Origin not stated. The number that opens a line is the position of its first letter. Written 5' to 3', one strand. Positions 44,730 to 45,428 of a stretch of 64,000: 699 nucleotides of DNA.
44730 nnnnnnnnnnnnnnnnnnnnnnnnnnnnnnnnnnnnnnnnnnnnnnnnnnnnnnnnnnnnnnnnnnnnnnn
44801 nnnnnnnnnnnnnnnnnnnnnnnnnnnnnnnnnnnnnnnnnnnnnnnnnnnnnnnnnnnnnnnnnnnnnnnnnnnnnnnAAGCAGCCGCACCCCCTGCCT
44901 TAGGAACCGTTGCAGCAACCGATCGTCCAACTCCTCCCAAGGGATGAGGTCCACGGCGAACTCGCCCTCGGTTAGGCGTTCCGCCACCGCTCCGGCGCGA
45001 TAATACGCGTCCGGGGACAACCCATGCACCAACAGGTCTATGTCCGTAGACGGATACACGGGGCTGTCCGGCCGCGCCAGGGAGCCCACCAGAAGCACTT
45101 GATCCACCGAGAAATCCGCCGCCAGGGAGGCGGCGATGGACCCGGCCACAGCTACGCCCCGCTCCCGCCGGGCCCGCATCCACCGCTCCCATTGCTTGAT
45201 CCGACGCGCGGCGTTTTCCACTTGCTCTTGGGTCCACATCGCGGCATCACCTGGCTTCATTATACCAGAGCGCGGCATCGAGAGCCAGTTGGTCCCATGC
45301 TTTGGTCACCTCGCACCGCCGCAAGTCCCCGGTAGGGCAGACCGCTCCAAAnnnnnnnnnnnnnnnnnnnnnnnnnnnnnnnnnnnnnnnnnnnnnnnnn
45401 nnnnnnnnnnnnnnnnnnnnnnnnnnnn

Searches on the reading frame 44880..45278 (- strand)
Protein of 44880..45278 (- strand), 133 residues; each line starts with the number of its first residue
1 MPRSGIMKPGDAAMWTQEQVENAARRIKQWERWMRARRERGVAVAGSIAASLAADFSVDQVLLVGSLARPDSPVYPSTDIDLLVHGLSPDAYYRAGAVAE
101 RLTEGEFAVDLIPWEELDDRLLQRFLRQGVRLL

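Call 5: search_protein_families(library=ncbifam, proteins=[window:44880-45278:-], max_evalue=1)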
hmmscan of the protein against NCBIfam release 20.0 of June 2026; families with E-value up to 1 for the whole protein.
seq(133 aa): 1 family
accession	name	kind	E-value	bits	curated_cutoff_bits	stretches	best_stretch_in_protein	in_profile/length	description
NF047752.1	MntA_antitoxin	equivalog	0.013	15.3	60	1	53-132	2-80/106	type VII toxin-antitoxin system MntA family adenylyltransferase antitoxin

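Call 6: search_protein_families(library=pfam, proteins=[window:44880-45278:-], max_evalue=1)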
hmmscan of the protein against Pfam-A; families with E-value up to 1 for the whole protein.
seq(133 aa): 4 families
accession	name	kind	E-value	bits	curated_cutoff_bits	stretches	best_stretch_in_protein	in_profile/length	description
PF18765.7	Polbeta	-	0.002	18.7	26.9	1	49-132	4-87/93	Polymerase beta, Nucleotidyltransferase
PF01909.29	NTP_transf_2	-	0.015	16.1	21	1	51-119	7-79/93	Nucleotidyltransferase domain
PF16582.11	TPP_enzyme_M_2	-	0.016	15.4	30.1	1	12-50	14-50/208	Middle domain of thiamine pyrophosphate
PF20789.3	4HBT_3C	-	0.036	14.7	24.1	1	23-110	33-120/140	Acyl-CoA thioesterase C-terminal domain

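Call 10: find_encoding_contigs(protein=window:44880-45260:-, flank=10000)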
Protein seq(127 aa) (127 aa): 1 contig read that carries it; 1 place shown.
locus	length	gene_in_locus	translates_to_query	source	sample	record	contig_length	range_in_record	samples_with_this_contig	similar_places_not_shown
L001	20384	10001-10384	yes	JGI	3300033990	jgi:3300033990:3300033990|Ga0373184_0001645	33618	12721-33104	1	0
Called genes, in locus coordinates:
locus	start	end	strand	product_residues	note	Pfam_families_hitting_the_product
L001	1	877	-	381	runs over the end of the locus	PF07690:MFS_1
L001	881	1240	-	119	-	PF03551:PadR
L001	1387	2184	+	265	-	PF00535:Glycos_transf_2, PF13641:Glyco_tranf_2_3, PF13712:Glyco_tranf_2_5 (weak)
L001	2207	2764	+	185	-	PF13489:Methyltransf_23 (weak), PF08241:Methyltransf_11, PF08242:Methyltransf_12 (weak)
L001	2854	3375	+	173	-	PF13302:Acetyltransf_3, PF00583:Acetyltransf_1, PF13420:Acetyltransf_4 (weak), PF13523:Acetyltransf_8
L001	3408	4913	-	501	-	PF01943:Polysacc_synt, PF13440:Polysacc_synt_3, PF03023:MurJ (weak), PF01554:MatE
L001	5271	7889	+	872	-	PF00133:tRNA-synt_1, PF01406:tRNA-synt_1e (faint), PF09334:tRNA-synt_1g, PF13603:tRNA-synt_1_2 (weak), PF09334:tRNA-synt_1g, PF08264:Anticodon_1, PF10458:Val_tRNA-synt_C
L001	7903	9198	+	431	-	PF08245:Mur_ligase_M, PF02875:Mur_ligase_C, PF27239:FOL3_C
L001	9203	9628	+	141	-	PF07681:DoxX (weak)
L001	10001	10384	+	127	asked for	-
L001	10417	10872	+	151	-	PF20797:HepT-like_2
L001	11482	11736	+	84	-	PF00376:MerR, PF13411:MerR_1, PF13591:MerR_2 (weak)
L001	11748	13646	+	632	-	PF00012:HSP70, PF06723:MreB_Mbl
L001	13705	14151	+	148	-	PF00011:HSP20, PF17886:ArsA_HSP20 (weak)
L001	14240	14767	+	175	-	PF01025:GrpE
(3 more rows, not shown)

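Call 13: find_homologous_proteins(query=window:44880-45260:-)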
Query seq(127 aa) (127 aa): 2 proteins with E <= 0.001 among 97 candidates.
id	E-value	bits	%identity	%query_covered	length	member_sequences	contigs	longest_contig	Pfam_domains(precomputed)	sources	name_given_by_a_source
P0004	1.5e-71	256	100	94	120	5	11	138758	-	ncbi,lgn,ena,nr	ncbi:MAG: nucleotidyltransferase domain-containing protein [Thermaerobacter sp.]|nr:nucleotidyltrans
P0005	1.4e-40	156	88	71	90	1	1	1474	-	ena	-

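Call 19: find_encoding_contigs(protein=P0004, flank=6000, max_places=10)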
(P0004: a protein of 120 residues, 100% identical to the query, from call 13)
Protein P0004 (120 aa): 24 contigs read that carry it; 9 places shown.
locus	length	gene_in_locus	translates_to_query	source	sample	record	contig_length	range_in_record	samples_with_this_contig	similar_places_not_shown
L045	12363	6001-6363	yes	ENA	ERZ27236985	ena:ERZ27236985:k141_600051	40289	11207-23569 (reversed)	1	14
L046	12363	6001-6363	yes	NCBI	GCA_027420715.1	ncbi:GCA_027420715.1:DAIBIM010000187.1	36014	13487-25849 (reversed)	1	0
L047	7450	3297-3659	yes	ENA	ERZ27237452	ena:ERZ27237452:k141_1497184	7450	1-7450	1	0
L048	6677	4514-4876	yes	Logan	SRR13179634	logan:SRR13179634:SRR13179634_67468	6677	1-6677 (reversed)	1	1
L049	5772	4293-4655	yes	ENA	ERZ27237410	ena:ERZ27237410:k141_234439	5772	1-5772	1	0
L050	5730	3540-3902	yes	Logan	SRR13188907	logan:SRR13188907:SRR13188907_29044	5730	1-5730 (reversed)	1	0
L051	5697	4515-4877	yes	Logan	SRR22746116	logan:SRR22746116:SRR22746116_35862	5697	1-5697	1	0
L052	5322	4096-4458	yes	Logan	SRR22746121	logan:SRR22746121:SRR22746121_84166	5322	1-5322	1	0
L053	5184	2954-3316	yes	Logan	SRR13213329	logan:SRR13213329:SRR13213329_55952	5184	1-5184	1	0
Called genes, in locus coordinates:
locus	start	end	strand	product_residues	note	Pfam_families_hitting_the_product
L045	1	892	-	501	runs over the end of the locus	PF01943:Polysacc_synt, PF13440:Polysacc_synt_3, PF03023:MurJ (weak), PF01554:MatE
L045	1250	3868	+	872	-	PF00133:tRNA-synt_1, PF01406:tRNA-synt_1e (faint), PF09334:tRNA-synt_1g, PF13603:tRNA-synt_1_2 (weak), PF09334:tRNA-synt_1g, PF08264:Anticodon_1, PF10458:Val_tRNA-synt_C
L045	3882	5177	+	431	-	PF08245:Mur_ligase_M, PF02875:Mur_ligase_C, PF27239:FOL3_C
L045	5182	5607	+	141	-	PF07681:DoxX (weak)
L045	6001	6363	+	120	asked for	-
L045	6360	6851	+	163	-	PF20797:HepT-like_2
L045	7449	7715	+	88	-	PF00376:MerR, PF13411:MerR_1, PF13591:MerR_2 (weak)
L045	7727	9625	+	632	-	PF00012:HSP70, PF06723:MreB_Mbl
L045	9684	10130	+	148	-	PF00011:HSP20, PF17886:ArsA_HSP20 (weak)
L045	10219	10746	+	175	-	PF01025:GrpE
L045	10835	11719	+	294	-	PF00226:DnaJ, PF01556:DnaJ_C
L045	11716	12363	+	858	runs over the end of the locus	PF02861:Clp_N, PF13191:AAA_16 (weak), PF00004:AAA, PF17871:AAA_lid_9, PF00004:AAA, PF07724:AAA_2, PF07728:AAA_5, PF10431:ClpB_D2-small, +8 more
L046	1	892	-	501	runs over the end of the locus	PF01943:Polysacc_synt, PF13440:Polysacc_synt_3, PF03023:MurJ (weak), PF01554:MatE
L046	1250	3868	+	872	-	PF00133:tRNA-synt_1, PF01406:tRNA-synt_1e (faint), PF09334:tRNA-synt_1g, PF13603:tRNA-synt_1_2 (weak), PF09334:tRNA-synt_1g, PF08264:Anticodon_1, PF10458:Val_tRNA-synt_C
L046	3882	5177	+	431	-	PF08245:Mur_ligase_M, PF02875:Mur_ligase_C, PF27239:FOL3_C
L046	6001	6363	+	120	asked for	-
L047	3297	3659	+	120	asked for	-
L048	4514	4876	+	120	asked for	-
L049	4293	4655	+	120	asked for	-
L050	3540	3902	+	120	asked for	-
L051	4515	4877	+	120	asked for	-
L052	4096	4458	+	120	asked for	-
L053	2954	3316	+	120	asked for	-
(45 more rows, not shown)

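Call 32: search_solved_structures(query=window:44880-45239:-, max_evalue=10, show_alignments=2)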
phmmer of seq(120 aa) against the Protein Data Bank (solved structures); distinct sequences matched with E-value up to 10: 4.
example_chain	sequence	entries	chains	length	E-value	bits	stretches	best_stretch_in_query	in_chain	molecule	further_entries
3rsc_A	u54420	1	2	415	0.38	14.2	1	25-76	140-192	CalG2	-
3iaa_A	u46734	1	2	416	0.38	14.2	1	25-76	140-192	CalG2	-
1tz7_A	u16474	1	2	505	1.2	12.5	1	14-77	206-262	4-alpha-glucanotransferase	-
8fje_A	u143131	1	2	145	1.5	12.2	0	94-115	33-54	E8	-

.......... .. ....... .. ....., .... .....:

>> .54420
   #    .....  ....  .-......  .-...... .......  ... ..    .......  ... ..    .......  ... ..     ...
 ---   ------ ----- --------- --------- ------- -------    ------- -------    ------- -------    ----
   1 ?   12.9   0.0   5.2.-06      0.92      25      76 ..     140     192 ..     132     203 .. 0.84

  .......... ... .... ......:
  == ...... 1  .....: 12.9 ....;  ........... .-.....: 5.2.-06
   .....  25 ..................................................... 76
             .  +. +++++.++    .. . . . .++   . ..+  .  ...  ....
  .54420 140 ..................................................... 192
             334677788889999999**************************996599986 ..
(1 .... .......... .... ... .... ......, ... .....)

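Call 41: search_solved_structures(query=A2, max_evalue=1, show_alignments=2)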
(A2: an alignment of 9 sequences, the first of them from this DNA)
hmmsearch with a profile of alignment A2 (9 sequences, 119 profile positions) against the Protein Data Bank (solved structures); distinct sequences matched with E-value up to 1: 13.
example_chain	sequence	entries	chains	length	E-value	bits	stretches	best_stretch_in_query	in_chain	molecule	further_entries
1wot_A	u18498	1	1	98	1.8e-08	37.6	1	28-117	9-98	PUTATIVE MINIMAL NUCLEOTIDYLTRANSFERASE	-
2rff_A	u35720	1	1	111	0.0029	20.8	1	21-101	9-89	Putative nucleotidyltransferase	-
6e0m_A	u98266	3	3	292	0.0039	20.4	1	22-68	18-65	cGAS/DncV-like nucleotidyltransferase in E. coli homolog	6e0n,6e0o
5yep_A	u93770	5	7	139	0.0099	19.1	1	47-115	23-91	Toxin-antitoxin system antidote Mnt family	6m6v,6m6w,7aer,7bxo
9z7q_I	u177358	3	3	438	0.017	18.3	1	36-114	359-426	Cmr1-MntA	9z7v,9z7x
6p8u_A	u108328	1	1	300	0.018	18.2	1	23-68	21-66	Nucleotidyltransferase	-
6p82_A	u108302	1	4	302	0.019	18.2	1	23-68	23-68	Nucleotidyltransferase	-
1no5_A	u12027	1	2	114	0.019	18.1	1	22-112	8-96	Hypothetical protein HI0073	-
6px0_A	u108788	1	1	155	0.11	15.7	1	60-117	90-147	Aryl-hydrocarbon-interacting protein-like 1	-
8eoa_C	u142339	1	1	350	0.22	14.7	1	61-117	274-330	Aryl-hydrocarbon-interacting protein-like 1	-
6p80_A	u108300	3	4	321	0.23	14.6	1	19-69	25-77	E. coli MS115-1 NucC | E. coli MS115-1 CdnC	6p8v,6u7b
2b4v_A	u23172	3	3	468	0.54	13.5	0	31-69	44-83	RNA editing complex protein MP57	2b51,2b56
7uy4_A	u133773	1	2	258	0.96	12.7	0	47-69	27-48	Aminoglycoside (3'') (9) adenylyltransferase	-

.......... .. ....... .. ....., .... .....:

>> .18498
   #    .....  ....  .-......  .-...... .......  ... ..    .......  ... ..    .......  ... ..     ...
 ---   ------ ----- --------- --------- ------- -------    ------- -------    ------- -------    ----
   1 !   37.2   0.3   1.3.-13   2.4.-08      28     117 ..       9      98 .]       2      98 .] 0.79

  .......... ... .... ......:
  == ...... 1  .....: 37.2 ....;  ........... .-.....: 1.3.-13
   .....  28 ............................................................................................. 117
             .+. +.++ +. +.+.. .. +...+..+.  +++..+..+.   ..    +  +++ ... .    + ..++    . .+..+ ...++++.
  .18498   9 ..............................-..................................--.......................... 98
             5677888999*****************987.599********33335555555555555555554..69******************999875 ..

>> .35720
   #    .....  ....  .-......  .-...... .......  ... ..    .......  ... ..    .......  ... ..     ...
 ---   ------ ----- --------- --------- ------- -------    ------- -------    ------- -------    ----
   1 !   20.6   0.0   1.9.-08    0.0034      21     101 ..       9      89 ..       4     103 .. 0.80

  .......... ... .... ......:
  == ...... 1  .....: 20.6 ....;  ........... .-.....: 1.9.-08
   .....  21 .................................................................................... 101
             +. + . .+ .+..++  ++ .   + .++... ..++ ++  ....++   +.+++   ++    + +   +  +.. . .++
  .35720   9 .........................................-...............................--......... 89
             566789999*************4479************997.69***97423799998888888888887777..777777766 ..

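Call 42: search_protein_families(library=pfam, alignment_id=A2, max_evalue=0.01)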
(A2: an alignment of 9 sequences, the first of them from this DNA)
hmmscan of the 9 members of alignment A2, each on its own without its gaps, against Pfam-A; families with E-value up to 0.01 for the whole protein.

A. member 1, seq(120 aa): 1 family
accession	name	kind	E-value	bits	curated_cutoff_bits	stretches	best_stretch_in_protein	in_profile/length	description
PF18765.7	Polbeta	-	0.0015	19.1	26.9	1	36-119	4-87/93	Polymerase beta, Nucleotidyltransferase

B. families by the number of members that match (of 9 scanned): 3 families
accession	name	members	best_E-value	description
PF18765.7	Polbeta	8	6.5e-10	Polymerase beta, Nucleotidyltransferase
PF01909.29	NTP_transf_2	6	5e-07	Nucleotidyltransferase domain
PF22600.2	MTPAP-like_central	2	0.00078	Poly(A) RNA polymerase, mitochondrial-like, central palm domain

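Call 67: search_protein_families(library=padloc, proteins=[window:44880-45239:-], max_evalue=1)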
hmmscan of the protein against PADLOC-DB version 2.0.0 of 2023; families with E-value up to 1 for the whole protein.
seq(120 aa): 5 families
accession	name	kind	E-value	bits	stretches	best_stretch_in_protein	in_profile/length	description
PDLC04904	PDC-S09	-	3.6e-06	25.1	1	36-117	16-96/104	-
PDLC04902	PDC-S09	-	1.9e-05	22.9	1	37-115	13-91/97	-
PDLC04906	PDC-S09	-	0.0026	16.1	1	37-113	16-92/98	-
PDLC00779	Cyclase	-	0.0032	14.9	1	7-80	13-81/345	oligonucleotide-cyclase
PDLC04907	PDC-S09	-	0.018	13.1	1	32-77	14-59/114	-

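Call 76: predict_structure(alignment_id=A3)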
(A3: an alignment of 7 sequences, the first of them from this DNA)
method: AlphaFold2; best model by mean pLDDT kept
length: 120 residues; sequences in the alignment: 7
mean_pLDDT: 96.9   pTM: 0.87
mean pLDDT of the five models: 96.9, 96.8, 96.6, 96.4, 95.9
residues with pLDDT >= 90: 119; 70-90: 1; 50-70: 0; < 50: 0
segments of 3 or more residues with pLDDT < 50: none
pLDDT, mean of each block of 10 residues (from residue 1): 94 96 97 99 98 96 97 97 98 98 97 97
secondary structure, 60 per line:
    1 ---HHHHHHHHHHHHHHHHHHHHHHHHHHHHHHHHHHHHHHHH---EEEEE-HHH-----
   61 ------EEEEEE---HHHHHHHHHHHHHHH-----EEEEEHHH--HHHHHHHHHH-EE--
elements in order: H4-43 E47-51 E67-72 H76-90 E96-100 H106-115
